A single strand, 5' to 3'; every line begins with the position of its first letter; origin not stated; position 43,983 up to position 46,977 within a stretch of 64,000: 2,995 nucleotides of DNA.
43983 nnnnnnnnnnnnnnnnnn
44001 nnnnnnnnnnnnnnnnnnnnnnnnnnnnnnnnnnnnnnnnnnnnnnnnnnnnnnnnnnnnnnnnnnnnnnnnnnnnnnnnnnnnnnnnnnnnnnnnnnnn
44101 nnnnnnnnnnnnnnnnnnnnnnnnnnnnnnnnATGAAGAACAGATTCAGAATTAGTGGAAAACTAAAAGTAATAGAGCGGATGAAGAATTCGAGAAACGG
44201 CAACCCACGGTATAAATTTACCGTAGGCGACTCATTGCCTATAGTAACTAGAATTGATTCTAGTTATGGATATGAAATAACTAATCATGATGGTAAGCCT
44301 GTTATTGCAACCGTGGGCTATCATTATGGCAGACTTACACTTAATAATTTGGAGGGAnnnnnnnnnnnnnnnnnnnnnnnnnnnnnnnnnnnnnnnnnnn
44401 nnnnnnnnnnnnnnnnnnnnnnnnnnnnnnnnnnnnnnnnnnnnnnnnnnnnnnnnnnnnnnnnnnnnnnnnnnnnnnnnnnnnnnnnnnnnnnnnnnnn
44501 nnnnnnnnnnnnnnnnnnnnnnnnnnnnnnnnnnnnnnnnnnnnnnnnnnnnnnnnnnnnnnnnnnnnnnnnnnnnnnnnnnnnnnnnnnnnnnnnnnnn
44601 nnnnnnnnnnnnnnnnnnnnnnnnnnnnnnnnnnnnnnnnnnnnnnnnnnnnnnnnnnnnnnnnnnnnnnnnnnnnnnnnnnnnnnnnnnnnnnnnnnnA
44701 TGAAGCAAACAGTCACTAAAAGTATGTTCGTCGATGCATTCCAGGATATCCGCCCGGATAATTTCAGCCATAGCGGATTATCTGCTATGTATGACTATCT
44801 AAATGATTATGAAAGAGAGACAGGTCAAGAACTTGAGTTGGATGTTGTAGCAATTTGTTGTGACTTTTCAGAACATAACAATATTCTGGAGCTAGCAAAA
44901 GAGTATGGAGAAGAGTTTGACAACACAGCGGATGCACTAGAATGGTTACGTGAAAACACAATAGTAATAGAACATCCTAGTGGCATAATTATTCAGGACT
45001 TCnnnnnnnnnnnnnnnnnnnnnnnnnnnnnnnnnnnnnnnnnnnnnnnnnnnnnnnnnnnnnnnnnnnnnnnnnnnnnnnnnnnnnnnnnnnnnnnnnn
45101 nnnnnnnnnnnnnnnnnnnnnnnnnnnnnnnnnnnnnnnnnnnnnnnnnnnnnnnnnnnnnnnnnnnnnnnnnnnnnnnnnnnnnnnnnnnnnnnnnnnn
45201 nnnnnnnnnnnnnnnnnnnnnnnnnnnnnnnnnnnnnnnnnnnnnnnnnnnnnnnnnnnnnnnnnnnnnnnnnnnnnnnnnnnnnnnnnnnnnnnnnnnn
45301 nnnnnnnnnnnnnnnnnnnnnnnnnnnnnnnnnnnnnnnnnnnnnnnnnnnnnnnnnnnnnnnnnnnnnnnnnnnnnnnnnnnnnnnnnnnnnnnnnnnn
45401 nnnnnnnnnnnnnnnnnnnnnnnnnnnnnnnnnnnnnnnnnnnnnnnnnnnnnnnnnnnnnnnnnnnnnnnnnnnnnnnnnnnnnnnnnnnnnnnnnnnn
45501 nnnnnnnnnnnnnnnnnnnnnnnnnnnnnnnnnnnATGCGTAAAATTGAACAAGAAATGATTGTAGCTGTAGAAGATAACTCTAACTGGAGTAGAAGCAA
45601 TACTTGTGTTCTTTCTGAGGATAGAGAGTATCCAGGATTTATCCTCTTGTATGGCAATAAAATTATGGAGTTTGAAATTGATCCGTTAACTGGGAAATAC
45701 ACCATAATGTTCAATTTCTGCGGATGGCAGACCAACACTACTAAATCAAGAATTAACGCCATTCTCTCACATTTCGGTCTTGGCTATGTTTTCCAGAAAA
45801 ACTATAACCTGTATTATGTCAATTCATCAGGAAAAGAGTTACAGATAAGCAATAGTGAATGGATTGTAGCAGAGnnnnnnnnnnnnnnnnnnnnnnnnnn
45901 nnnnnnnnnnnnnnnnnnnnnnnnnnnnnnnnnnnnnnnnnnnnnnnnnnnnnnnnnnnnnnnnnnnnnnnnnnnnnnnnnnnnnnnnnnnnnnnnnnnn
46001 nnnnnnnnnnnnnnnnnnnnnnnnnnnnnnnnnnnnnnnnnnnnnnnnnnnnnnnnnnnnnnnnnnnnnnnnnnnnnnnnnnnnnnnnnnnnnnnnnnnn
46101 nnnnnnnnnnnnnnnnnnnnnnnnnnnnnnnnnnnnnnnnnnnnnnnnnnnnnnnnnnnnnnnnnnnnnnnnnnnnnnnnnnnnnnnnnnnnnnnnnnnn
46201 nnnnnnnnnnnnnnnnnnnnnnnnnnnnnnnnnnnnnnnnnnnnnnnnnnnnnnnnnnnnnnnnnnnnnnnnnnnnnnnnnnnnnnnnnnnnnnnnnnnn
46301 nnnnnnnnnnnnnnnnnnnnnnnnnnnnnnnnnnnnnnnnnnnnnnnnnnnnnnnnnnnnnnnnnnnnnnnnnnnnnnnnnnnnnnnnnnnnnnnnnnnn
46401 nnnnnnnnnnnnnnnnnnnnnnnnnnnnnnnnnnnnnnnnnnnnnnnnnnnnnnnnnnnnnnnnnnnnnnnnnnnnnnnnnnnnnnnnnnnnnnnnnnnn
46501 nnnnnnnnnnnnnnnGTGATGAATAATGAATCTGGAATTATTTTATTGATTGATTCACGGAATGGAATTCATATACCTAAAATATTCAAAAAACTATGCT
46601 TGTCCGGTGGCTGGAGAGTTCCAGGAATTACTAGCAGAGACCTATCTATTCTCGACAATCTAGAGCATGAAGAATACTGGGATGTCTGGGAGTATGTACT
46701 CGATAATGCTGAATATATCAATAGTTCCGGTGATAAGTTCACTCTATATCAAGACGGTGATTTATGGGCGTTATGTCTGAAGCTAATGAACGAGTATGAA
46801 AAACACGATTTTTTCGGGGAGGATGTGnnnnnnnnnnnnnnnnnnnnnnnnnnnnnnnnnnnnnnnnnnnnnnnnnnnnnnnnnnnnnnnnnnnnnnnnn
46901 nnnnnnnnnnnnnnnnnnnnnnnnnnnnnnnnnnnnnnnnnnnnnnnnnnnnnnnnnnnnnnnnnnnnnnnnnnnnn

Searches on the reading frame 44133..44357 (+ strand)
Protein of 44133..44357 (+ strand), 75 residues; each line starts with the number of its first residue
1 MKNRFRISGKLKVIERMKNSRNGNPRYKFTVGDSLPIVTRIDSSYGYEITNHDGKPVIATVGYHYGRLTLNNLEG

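Call 45: search_protein_families(library=pfam, proteins=[window:44133-44357:+], max_evalue=0.01)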
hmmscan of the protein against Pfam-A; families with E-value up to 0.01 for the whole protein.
window:44133-44357:+ (75 aa): 0 families

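Call 78: search_protein_families(library=phrogs, proteins=[window:44133-44357:+], max_evalue=0.001)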
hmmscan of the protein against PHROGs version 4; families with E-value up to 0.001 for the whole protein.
window:44133-44357:+ (75 aa): 1 family
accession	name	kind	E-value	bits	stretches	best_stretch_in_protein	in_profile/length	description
phrog_20597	-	unknown function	2.1e-16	60.7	1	9-72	11-73/75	-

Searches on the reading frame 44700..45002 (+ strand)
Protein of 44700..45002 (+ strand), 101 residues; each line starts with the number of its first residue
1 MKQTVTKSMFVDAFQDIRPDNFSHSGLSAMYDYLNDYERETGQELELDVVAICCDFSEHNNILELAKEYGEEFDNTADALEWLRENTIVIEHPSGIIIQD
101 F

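Call 45: search_protein_families(library=pfam, proteins=[window:44700-45002:+], max_evalue=0.01)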
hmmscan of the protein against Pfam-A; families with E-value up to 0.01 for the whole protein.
window:44700-45002:+ (101 aa): 0 families

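Call 78: search_protein_families(library=phrogs, proteins=[window:44700-45002:+], max_evalue=0.001)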
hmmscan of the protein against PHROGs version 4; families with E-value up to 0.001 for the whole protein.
window:44700-45002:+ (101 aa): 1 family
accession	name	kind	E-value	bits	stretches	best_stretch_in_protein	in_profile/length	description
phrog_9974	-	unknown function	7.2e-11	43.5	1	1-69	1-66/107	-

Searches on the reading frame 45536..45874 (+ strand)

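Call 45: search_protein_families(library=pfam, proteins=[window:45536-45874:+], max_evalue=0.01)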
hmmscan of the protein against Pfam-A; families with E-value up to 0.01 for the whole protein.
window:45536-45874:+ (113 aa): 1 family
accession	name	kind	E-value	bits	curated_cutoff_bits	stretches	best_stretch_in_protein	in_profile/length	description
PF23790.1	Kyano_Gp96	-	2.1e-24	86.2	27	1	1-102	1-98/110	Kyanoviridae Gp96 protein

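Call 78: search_protein_families(library=phrogs, proteins=[window:45536-45874:+], max_evalue=0.001)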
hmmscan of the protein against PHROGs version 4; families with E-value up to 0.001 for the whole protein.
window:45536-45874:+ (113 aa): 1 family
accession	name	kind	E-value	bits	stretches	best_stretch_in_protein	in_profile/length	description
phrog_554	-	unknown function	6.6e-27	95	1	1-109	1-102/109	-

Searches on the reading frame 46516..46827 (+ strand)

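Call 45: search_protein_families(library=pfam, proteins=[window:46516-46827:+], max_evalue=0.01)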
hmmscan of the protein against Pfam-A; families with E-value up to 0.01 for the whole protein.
window:46516-46827:+ (104 aa): 0 families

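Call 78: search_protein_families(library=phrogs, proteins=[window:46516-46827:+], max_evalue=0.001)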
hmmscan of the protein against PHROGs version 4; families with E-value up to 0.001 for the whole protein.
window:46516-46827:+ (104 aa): 1 family
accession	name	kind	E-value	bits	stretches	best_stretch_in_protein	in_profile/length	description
phrog_21544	-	unknown function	3.1e-22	80.1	1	8-102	6-99/110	-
